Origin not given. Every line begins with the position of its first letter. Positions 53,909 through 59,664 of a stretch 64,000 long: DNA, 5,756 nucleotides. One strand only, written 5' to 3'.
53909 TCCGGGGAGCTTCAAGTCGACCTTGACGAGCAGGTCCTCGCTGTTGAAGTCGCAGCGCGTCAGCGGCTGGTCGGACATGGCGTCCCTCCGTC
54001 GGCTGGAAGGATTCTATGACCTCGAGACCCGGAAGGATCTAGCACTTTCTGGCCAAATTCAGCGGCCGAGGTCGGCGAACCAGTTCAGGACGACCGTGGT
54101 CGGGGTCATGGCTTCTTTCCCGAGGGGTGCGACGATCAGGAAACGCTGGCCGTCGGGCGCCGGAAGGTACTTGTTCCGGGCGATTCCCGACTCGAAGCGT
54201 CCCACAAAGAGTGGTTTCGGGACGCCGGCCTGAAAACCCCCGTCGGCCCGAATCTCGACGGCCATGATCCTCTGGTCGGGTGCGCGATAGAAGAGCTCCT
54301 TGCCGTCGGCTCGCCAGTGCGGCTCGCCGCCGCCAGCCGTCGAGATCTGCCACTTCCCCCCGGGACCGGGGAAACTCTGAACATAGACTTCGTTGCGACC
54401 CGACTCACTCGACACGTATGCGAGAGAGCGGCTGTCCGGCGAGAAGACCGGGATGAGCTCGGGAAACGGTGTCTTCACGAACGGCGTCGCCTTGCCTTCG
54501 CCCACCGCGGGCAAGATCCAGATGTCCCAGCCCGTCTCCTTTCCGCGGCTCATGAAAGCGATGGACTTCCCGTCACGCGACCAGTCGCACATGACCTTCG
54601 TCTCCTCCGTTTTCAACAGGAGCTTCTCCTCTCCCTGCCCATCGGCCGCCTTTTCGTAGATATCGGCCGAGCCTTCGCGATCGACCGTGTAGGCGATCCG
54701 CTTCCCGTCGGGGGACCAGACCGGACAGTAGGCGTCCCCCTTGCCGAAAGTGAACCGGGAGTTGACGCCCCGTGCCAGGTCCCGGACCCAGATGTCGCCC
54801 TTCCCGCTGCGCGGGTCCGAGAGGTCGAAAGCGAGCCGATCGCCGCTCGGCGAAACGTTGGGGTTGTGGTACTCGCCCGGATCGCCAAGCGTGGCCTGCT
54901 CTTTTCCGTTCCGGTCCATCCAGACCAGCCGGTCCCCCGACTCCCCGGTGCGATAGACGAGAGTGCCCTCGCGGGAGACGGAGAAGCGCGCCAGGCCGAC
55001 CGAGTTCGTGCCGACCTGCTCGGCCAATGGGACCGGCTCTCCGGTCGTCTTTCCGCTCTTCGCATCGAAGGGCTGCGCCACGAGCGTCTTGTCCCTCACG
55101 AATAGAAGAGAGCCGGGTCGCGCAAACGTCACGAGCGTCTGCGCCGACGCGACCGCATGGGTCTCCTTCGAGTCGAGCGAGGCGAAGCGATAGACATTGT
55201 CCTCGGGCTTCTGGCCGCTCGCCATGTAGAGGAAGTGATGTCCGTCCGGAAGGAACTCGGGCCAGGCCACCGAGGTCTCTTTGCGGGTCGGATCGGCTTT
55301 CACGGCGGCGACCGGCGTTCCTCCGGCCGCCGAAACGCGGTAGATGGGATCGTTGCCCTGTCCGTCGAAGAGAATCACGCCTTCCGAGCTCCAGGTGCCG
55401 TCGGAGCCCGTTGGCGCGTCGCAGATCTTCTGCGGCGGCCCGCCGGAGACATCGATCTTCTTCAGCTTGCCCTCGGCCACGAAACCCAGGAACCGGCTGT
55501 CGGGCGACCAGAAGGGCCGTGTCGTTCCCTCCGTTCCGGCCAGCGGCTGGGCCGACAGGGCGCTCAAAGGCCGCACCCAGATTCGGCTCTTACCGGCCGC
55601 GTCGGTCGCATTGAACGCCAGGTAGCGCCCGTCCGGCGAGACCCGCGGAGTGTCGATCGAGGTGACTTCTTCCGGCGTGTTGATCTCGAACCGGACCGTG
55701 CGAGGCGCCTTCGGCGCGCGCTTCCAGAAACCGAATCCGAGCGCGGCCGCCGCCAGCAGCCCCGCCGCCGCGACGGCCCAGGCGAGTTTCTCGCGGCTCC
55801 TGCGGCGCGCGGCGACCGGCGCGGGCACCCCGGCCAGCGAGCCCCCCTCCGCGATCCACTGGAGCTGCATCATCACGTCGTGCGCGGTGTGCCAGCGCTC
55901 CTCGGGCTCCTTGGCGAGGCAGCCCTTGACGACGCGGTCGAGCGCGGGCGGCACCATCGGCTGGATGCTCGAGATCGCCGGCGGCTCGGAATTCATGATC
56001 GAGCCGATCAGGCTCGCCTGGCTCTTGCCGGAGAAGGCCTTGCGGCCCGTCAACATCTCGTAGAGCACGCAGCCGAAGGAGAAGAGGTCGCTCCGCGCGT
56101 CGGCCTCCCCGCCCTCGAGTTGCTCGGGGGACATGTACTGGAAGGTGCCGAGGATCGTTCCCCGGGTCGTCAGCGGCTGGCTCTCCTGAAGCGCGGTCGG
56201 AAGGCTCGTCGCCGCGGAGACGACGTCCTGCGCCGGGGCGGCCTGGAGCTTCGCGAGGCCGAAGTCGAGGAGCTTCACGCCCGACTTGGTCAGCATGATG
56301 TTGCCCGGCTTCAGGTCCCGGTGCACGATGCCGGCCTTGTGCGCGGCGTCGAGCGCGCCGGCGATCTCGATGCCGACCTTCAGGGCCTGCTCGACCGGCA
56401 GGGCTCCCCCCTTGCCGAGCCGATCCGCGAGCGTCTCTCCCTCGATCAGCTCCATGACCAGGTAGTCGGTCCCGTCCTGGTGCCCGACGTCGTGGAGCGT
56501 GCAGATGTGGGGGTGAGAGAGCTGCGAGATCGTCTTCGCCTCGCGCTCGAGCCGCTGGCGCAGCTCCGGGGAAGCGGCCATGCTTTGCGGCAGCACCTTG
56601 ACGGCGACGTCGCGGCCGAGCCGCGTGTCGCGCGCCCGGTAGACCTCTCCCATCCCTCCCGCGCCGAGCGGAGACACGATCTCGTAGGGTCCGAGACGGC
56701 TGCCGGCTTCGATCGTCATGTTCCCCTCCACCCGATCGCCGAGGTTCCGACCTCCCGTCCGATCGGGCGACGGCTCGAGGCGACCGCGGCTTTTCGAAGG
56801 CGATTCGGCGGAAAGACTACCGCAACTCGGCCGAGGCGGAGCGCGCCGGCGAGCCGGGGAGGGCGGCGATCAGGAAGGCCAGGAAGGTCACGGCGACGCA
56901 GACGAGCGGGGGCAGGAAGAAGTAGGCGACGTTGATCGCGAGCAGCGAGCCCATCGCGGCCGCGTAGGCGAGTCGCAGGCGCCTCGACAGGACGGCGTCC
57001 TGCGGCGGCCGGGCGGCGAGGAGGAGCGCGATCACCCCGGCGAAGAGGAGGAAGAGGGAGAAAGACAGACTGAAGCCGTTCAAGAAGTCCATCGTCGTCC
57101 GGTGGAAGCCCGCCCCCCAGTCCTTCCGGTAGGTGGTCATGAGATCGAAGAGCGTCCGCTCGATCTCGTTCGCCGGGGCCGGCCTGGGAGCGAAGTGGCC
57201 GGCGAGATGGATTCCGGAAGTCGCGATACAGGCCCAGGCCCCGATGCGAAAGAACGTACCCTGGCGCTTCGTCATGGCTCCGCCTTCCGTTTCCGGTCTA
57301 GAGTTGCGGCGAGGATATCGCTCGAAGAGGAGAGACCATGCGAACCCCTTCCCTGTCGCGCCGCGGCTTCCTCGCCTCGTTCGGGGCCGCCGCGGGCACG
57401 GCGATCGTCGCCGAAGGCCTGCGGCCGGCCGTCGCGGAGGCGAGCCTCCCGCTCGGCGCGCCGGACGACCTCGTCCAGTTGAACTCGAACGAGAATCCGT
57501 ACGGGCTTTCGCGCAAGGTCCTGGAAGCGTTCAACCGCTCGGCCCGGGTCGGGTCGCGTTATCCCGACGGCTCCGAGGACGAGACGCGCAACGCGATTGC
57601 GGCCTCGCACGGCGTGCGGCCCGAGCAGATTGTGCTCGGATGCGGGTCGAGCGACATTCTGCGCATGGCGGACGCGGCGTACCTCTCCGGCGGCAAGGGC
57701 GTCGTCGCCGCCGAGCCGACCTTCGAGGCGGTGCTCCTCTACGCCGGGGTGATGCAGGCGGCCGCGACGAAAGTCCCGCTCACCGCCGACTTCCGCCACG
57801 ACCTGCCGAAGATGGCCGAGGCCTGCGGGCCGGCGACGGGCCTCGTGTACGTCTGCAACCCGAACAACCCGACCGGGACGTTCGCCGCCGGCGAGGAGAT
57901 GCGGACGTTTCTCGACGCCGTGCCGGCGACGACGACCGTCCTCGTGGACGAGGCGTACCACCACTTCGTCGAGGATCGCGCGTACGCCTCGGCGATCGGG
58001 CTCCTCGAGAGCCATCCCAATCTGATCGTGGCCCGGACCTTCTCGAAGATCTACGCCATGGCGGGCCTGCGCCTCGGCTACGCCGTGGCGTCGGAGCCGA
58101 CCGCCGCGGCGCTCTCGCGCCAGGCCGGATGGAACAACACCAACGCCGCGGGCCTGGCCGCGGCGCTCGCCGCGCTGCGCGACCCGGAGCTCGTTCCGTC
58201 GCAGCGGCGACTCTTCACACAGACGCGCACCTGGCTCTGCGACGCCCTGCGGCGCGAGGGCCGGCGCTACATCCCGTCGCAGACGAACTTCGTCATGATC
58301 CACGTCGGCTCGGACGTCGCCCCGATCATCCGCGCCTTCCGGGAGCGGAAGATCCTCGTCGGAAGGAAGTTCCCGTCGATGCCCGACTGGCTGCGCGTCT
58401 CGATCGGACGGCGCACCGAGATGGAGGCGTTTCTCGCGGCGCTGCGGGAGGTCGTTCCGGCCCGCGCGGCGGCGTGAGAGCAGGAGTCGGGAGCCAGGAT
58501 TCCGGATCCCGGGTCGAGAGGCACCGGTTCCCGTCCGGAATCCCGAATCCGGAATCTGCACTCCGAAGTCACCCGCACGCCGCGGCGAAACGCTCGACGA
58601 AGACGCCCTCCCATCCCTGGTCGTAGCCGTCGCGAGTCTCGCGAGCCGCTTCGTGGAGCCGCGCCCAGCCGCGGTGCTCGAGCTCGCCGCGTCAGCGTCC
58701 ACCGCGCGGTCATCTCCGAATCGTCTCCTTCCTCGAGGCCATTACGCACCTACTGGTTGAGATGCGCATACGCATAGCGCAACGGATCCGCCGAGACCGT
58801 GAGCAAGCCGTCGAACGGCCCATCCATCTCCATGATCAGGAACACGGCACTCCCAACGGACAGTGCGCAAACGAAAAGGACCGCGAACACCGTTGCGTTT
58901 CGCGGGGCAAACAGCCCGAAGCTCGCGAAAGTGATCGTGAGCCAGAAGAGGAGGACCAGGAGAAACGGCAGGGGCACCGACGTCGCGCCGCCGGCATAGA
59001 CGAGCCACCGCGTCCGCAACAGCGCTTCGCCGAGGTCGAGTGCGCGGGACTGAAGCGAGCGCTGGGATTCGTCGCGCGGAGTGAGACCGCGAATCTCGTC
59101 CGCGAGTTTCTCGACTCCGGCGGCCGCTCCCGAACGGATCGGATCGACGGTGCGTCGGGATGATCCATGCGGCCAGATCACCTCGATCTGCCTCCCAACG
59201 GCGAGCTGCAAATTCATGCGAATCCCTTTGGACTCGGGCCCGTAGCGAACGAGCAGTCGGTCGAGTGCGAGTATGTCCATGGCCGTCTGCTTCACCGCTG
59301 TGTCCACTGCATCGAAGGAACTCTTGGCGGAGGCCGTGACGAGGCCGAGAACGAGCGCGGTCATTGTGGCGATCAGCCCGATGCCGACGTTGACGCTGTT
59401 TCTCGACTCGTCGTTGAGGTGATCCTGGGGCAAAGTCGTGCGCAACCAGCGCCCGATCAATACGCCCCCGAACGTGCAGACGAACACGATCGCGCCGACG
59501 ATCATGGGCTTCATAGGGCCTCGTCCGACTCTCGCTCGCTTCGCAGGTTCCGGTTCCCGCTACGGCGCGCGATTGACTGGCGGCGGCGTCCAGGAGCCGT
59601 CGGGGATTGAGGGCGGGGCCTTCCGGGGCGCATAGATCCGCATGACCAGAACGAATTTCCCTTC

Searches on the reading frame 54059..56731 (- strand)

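Call 10: search_protein_families(library=pfam, proteins=[window:54059-56731:-], max_evalue=0.01)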
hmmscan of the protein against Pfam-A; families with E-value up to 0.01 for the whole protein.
window:54059-56731:- (890 aa): 9 families
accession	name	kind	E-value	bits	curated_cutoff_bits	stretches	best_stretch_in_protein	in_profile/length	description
PF00069.31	Pkinase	-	1.2e-49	169.6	31.7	1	16-286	1-257/263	Protein kinase domain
PF07676.18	PD40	-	4.5e-35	119.3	20.9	4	659-692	3-37/38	WD40-like Beta Propeller Repeat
PF07714.23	PK_Tyr_Ser-Thr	-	2.4e-34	119.3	23.1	1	18-281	3-250/258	Protein tyrosine and serine/threonine kinase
PF01636.29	APH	-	5.1e-10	39.9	23.2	1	128-185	163-221/239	Phosphotransferase enzyme family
PF03109.22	ABC1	-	2.4e-07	30.6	22.9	1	87-161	141-215/244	ABC1 atypical kinase-like domain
PF02897.21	Peptidase_S9_N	-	5.8e-06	25.8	24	0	625-752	130-272/414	Prolyl oligopeptidase, N-terminal beta-propeller domain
PF00930.27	DPPIV_N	-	2.2e-05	23.8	22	0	642-685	20-63/354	Dipeptidyl peptidase IV (DPP IV) N-terminal region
PF17667.7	Pkinase_fungal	-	0.00061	19.1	24.1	1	131-224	304-384/387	Fungal protein kinase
PF25174.1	Beta-prop_THOC3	-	0.004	16.6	305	0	664-728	129-190/272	THOC3 beta-propeller domain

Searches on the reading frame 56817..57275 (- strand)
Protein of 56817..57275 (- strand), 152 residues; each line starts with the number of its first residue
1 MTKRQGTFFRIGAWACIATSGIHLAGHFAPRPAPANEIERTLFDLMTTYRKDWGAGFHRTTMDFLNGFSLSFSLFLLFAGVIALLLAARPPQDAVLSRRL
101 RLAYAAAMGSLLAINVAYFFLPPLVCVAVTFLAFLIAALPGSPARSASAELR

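Call 10: search_protein_families(library=pfam, proteins=[window:56817-57275:-], max_evalue=0.01)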
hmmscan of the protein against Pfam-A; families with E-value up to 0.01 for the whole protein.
window:56817-57275:- (152 aa): 0 families

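Call 11: search_protein_families(library=ncbifam, proteins=[window:56817-57275:-], max_evalue=0.01)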
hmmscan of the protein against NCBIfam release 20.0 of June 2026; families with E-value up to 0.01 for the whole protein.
window:56817-57275:- (152 aa): 1 family
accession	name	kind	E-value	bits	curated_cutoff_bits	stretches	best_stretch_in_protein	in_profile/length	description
NF047765.1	LIC_13387_fam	subfamily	7.4e-26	90.4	33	1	7-138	1-130/131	LIC_13387 family protein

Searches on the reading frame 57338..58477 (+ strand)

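Call 43: search_protein_families(library=pfam, proteins=[window:57338-58477:+], max_evalue=0.001)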
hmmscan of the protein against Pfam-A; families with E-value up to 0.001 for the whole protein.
window:57338-58477:+ (379 aa): 1 family
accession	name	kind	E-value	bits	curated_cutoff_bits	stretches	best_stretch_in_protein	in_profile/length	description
PF00155.27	Aminotran_1_2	-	5e-54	184.3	19.7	1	44-369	2-361/361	Aminotransferase class I and II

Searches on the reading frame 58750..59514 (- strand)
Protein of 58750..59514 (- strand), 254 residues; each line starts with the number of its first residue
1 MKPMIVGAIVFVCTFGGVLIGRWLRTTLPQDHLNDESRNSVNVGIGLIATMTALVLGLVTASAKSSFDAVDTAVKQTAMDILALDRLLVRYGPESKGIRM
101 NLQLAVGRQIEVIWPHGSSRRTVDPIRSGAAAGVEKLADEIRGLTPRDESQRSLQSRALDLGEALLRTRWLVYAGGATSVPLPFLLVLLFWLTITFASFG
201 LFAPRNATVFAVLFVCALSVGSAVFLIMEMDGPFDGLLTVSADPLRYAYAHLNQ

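Call 43: search_protein_families(library=pfam, proteins=[window:58750-59514:-], max_evalue=0.001)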
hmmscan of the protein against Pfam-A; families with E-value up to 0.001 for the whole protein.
window:58750-59514:- (254 aa): 1 family
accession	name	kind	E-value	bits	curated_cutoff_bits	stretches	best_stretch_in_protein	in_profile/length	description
PF14023.12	Bestrophin-like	-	1.2e-31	110.6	32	1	13-245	2-232/232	Bestrophin-like domain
